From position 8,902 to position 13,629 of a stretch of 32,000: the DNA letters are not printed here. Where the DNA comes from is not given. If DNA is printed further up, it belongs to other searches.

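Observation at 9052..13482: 1476-aa helicase-nuclease fusion as sole intact cargo: candidate single-gene defence system (Hhe/Nhi-like architecture)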

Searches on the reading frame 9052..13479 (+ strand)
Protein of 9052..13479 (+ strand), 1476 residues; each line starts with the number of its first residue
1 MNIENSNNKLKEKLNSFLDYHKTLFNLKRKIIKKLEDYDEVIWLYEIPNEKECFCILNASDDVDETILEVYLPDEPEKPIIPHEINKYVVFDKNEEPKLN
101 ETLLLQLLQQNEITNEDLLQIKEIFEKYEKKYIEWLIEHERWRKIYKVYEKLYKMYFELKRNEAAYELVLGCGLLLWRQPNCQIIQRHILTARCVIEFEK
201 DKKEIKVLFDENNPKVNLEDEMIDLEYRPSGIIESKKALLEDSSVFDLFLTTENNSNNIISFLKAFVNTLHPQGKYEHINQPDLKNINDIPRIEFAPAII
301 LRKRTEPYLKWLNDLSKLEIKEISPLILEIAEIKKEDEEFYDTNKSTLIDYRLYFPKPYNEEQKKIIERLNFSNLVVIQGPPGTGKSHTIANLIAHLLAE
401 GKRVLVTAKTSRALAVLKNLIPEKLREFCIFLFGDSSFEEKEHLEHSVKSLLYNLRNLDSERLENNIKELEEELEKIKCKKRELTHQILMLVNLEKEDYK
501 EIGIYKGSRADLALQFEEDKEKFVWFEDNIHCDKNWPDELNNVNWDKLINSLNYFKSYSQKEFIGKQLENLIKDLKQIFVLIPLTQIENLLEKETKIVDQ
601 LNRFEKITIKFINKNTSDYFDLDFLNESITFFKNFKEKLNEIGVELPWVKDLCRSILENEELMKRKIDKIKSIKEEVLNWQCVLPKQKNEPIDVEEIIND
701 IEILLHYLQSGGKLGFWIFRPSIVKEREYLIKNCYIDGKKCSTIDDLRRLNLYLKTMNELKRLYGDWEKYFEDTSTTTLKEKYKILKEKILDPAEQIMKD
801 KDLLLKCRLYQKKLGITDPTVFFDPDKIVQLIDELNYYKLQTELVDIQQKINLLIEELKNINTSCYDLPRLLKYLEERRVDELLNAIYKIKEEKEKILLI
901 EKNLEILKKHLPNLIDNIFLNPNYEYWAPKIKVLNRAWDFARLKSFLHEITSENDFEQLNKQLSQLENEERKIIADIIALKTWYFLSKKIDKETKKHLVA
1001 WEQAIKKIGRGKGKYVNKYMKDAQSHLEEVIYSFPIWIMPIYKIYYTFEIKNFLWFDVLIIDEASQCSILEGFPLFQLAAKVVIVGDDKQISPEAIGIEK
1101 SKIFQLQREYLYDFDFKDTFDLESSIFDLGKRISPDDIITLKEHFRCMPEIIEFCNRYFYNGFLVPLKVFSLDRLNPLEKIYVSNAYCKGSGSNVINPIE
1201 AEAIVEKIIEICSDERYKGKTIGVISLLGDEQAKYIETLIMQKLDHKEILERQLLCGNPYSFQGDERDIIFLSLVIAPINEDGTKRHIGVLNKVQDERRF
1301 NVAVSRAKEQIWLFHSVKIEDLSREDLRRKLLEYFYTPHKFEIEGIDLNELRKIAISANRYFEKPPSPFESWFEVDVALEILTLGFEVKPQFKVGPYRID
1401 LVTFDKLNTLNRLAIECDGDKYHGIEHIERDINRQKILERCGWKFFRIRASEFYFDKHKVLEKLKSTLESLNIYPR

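Call 4: search_protein_families(library=pfam, proteins=[window:9052-13479:+], max_evalue=1)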
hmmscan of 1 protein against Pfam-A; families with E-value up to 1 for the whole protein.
window:9052-13479:+ (1476 aa): 33 families (the best 25 are shown)
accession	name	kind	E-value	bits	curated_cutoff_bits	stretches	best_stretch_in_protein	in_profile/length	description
PF18741.7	MTES_1575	-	8e-29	100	38.2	1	1373-1468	1-96/96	REase_MTES_1575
PF13086.12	AAA_11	-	2e-22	80.7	27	2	359-499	2-147/257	AAA domain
PF13087.12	AAA_12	-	1.5e-20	74.1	27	1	1123-1314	2-191/195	AAA domain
PF13604.12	AAA_30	-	1.6e-13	51.2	27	2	359-419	2-64/191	AAA domain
PF13245.12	AAA_19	-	3.1e-11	44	25.1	2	363-421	1-61/134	AAA domain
PF20720.3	nSTAND3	-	3.5e-08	33.7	27.2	1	362-444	6-84/155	Novel STAND NTPase 3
PF04480.18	DUF559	-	8.2e-07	29.3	20.6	1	1385-1468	32-108/109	Protein of unknown function (DUF559)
PF24883.2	NPHP3_N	-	9.7e-07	29.5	24.8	1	369-498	18-122/164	Nephrocystin 3, N-terminal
PF05127.21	NAT10_TcmA_helicase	-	3.4e-05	24.2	22.7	1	377-428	1-53/176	RNA cytidine acetyltransferase NAT10/TcmA, helicase domain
PF05673.19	DUF815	-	0.00011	21.9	23.8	1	373-452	53-132/249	Protein of unknown function (DUF815)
PF00580.27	UvrD-helicase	-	0.00025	21.3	23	1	360-577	2-147/271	UvrD/REP helicase N-terminal domain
PF02562.22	PhoH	-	0.00075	19.5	27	1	357-400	3-46/205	PhoH-like protein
PF13191.12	AAA_16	-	0.0016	19.4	32.6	1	374-445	25-95/167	AAA ATPase domain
PF05970.20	PIF1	-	0.002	18.2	25.9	1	360-413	3-62/223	PIF1-like helicase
PF03308.22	MeaB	-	0.0021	17.6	23.1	1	366-408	26-68/273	Methylmalonyl Co-A mutase-associated GTPase MeaB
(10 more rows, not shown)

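Call 5: search_protein_families(library=padloc, proteins=[window:9052-13479:+], max_evalue=1)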
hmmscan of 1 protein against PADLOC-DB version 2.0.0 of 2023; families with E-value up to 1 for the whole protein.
window:9052-13479:+ (1476 aa): 10 families
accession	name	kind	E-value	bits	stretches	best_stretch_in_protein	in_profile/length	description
PDLC05009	PDC-S37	-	6.6e-71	237.6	2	1052-1471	934-1341/1550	-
PDLC02194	Hhe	-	3.4e-41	138.6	2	1054-1471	1379-1783/1911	-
PDLC03924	MkoC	-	2e-38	130.2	2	768-1337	390-965/1136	-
PDLC03920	MkoA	-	5.3e-34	115.7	2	1055-1313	791-1072/1112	-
PDLC03921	MkoA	-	1.2e-25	87.5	2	1056-1310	1297-1560/1607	-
PDLC04140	mad8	-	3.4e-08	31.4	1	359-470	13-130/314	mads_8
PDLC04476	PDC-M16A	-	5.7e-05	19.7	1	374-458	26-90/691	-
PDLC00117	GajB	-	0.0037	13.8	1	360-400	17-54/604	UrvD helicase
PDLC04173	GajB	-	0.044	10.7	1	374-419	10-54/471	-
PDLC04595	PDC-M35B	-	0.86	7.7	0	335-379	60-103/149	-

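Call 7: search_protein_families(library=ncbifam, proteins=[window:9052-13479:+], max_evalue=0.01)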
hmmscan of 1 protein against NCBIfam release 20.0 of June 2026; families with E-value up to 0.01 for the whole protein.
window:9052-13479:+ (1476 aa): 13 families
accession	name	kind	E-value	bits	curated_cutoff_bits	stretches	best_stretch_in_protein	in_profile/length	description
NF058533.1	antiphage_ProA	equivalog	1.1e-71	241.9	1500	2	1055-1471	1303-1706/1903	anti-phage protein ProA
NF042953.1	Hhe_antiphage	equivalog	4.7e-45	153.6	2000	2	1055-1472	1281-1684/1797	DUF4011 domain-containing anti-phage protein Hhe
TIGR00376.1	TIGR00376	hypoth_equivalog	5.3e-32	111.1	348.9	2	949-1337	269-629/639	IGHMBP2 family helicase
NF040671.1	PLuB_AAA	exception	8.5e-22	76.4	999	2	1054-1334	961-1247/1256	PLuB system helicase-like protein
TIGR01447.1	recD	equivalog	4.8e-09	35.3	310.15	1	354-427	143-222/597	exodeoxyribonuclease V subunit alpha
TIGR01448.2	helicase_RecD2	equivalog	2.3e-08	32.7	500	1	349-414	307-372/713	SF1B family DNA helicase RecD2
NF008127.0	PRK10875.1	equivalog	7.9e-05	21.4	671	1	374-428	172-230/619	exodeoxyribonuclease V subunit alpha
TIGR00064.1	ftsY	equivalog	0.0008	18.7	260.7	1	341-416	47-123/279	signal recognition particle-docking protein FtsY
NF010335.0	PRK13764.1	equivalog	0.0025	16.4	340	0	362-418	251-307/613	ATPase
TIGR00750.1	lao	equivalog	0.0041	16.3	240.75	0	366-408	27-69/300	methylmalonyl Co-A mutase-associated GTPase MeaB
NF006038.0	PRK08181.1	subfamily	0.0053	16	317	0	376-411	110-145/271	transposase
NF009043.0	PRK12377.1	subfamily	0.0069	16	389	0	376-409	104-137/248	ATP-binding protein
NF004723.0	PRK06067.1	subfamily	0.0097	15.4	194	0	363-413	24-76/243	flagellar accessory protein FlaH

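Call 12: find_homologous_proteins(query=window:9052-13479:+, max_evalue=0.001)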
Query window:9052-13479:+ (1476 aa): 2661 proteins with E <= 0.001 among 8000 candidates; the best 120 are listed.
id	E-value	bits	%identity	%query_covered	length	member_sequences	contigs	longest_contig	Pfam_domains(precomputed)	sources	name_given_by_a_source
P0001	0.0e+0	3236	98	100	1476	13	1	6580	PF04480.19,PF13087.13,PF13086.13,PF13604.13,PF24883.3,PF13245.13,PF18741.8,PF20720.4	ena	-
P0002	0.0e+0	3083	93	100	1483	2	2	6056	PF04480.19,PF13087.13,PF13086.13,PF13604.13,PF24883.3,PF13245.13,PF18741.8,PF20720.4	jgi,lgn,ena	jgi:very-short-patch-repair endonuclease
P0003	0.0e+0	2976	90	100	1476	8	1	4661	PF04480.19,PF13087.13,PF13086.13,PF05127.22,PF13604.13,PF24883.3,PF13245.13,PF18741.8,PF05673.20,PF20720.4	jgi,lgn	jgi:very-short-patch-repair endonuclease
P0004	0.0e+0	2857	86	100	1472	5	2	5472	PF04480.19,PF13087.13,PF13086.13,PF05127.22,PF13604.13,PF24883.3,PF13245.13,PF18741.8,PF20720.4,PF00580.28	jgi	-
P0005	0.0e+0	2796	90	93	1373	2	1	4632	PF04480.19,PF13087.13,PF13086.13,PF05127.22,PF13604.13,PF24883.3,PF13245.13,PF18741.8,PF05673.20,PF20720.4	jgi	jgi:superfamily I DNA and/or RNA helicase/very-short-patch-repair endonuclease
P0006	0.0e+0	2764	83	100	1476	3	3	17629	PF04480.19,PF13087.13,PF13086.13,PF05127.22,PF13604.13,PF13245.13,PF18741.8,PF20720.4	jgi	jgi:very-short-patch-repair endonuclease/energy-coupling factor transporter ATP-binding protein EcfA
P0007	1.2e-294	999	39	100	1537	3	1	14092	PF01272.26,PF04480.19,PF13087.13,PF13086.13,PF13604.13,PF13245.13,PF18741.8,PF20720.4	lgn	-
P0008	6.1e-288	977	37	99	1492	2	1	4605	PF13087.13,PF13086.13,PF05127.22,PF13604.13,PF13245.13,PF18741.8,PF20720.4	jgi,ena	-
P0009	9.3e-288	976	39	99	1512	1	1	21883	PF01272.26,PF13087.13,PF13086.13,PF05127.22,PF13604.13,PF13245.13,PF18741.8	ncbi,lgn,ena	-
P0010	1.0e-285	969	38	99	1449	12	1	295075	PF04480.19,PF13087.13,PF13086.13,PF05127.22,PF13604.13,PF13245.13,PF18741.8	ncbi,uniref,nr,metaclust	ncbi:superfamily I DNA and/or RNA helicase [Thermodesulfovibrio aggregans]|uniref:Superfamily I DNA 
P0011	2.7e-284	965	37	99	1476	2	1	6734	PF13087.13,PF13086.13,PF13604.13,PF13245.13,PF18741.8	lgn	-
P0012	1.3e-280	952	37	99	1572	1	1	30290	PF01272.26,PF13087.13,PF13086.13,PF05127.22,PF13604.13,PF13245.13,PF18741.8,PF20720.4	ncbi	-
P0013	2.1e-276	939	39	100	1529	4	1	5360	PF01272.26,PF13087.13,PF13086.13,PF13604.13,PF13245.13,PF18741.8,PF20720.4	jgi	jgi:superfamily I DNA and/or RNA helicase/transcription elongation GreA/GreB family factor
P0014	1.5e-275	936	38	99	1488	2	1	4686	PF04480.19,PF13087.13,PF13086.13,PF13604.13,PF13245.13,PF18741.8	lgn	-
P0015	5.1e-274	931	36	100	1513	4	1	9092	PF13087.13,PF13086.13,PF05127.22,PF13604.13,PF13245.13,PF18741.8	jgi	-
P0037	1.0e-260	886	34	100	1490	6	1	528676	PF13087.13,PF13086.13,PF05127.22,PF13604.13,PF13245.13,PF18741.8,PF00580.28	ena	-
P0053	8.0e-257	874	34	99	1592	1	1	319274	PF01272.26,PF13087.13,PF13086.13,PF13604.13,PF13245.13,PF18741.8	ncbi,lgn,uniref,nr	ncbi:AAA domain-containing protein [Dethiosulfatarculus sandiegensis]|uniref:ATPase AAA n=1 Tax=Deth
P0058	1.1e-255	870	35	99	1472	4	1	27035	PF13087.13,PF13086.13,PF05127.22,PF13604.13,PF13245.13,PF18741.8,PF00580.28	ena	-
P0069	8.3e-255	867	34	100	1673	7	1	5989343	PF13087.13,PF13086.13,PF13604.13,PF13245.13,PF18741.8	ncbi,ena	-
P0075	4.0e-254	865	33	100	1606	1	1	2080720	PF13087.13,PF13086.13,PF13604.13,PF13245.13,PF18741.8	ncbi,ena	-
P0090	8.0e-252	857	33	99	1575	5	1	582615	PF01272.26,PF13087.13,PF13086.13,PF13604.13,PF13245.13,PF18741.8,PF00580.28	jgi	jgi:very-short-patch-repair endonuclease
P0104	5.3e-251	854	34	99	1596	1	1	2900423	PF01272.26,PF13087.13,PF13086.13,PF13604.13,PF13245.13,PF18741.8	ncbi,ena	-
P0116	6.0e-250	851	34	100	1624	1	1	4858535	PF04480.19,PF13087.13,PF13086.13,PF13604.13,PF13245.13,PF18741.8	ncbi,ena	-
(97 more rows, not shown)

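Call 18: search_solved_structures(query=window:9052-13479:+, max_evalue=0.001)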
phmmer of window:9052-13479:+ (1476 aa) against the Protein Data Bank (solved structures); distinct sequences matched with E-value up to 0.001: 17.
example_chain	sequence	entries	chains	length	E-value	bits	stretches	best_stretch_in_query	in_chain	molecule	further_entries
2xzo_A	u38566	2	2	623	2.4e-11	45.1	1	1187-1353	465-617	REGULATOR OF NONSENSE TRANSCRIPTS 1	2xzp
2gjk_A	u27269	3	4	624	2.4e-11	45.1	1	1187-1353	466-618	Regulator of nonsense transcripts 1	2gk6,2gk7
6ej5_A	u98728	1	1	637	2.6e-11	45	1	1187-1353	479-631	Regulator of nonsense transcripts 1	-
9qwn_A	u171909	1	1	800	5.9e-11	43.8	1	1187-1353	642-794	Isoform 2 of Regulator of nonsense transcripts 1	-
2wjv_A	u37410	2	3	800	5.9e-11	43.8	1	1187-1353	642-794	REGULATOR OF NONSENSE TRANSCRIPTS 1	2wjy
8rd3_A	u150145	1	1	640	6.9e-11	43.6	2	1056-1335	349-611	ATP-dependent helicase NAM7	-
2xzl_A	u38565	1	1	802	1.8e-10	42.2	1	1056-1335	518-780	ATP-DEPENDENT HELICASE NAM7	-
9qdq_A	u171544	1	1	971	1.9e-10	42.1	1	1056-1337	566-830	ATP-dependent helicase NAM7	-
8ftm_A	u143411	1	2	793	2.1e-10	42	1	1054-1315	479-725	5'-3' RNA helicase-like protein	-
5mzn_A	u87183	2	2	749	8.9e-10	39.9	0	1261-1333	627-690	Helicase SEN1,Helicase SEN1 | Helicase SEN1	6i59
8fth_A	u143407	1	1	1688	1.7e-09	38.9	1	1054-1315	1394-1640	5'-3' RNA helicase-like protein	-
8ftk_A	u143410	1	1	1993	2.5e-09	38.4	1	1054-1315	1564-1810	5'-3' RNA helicase-like protein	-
4b3g_A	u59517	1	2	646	2.5e-07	31.8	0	363-421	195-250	DNA-BINDING PROTEIN SMUBP-2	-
4b3f_X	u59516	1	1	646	2.5e-07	31.8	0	363-421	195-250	DNA-BINDING PROTEIN SMUBP-2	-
5eaw_A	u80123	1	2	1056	3e-07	31.5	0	357-415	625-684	DNA replication ATP-dependent helicase/nuclease DNA2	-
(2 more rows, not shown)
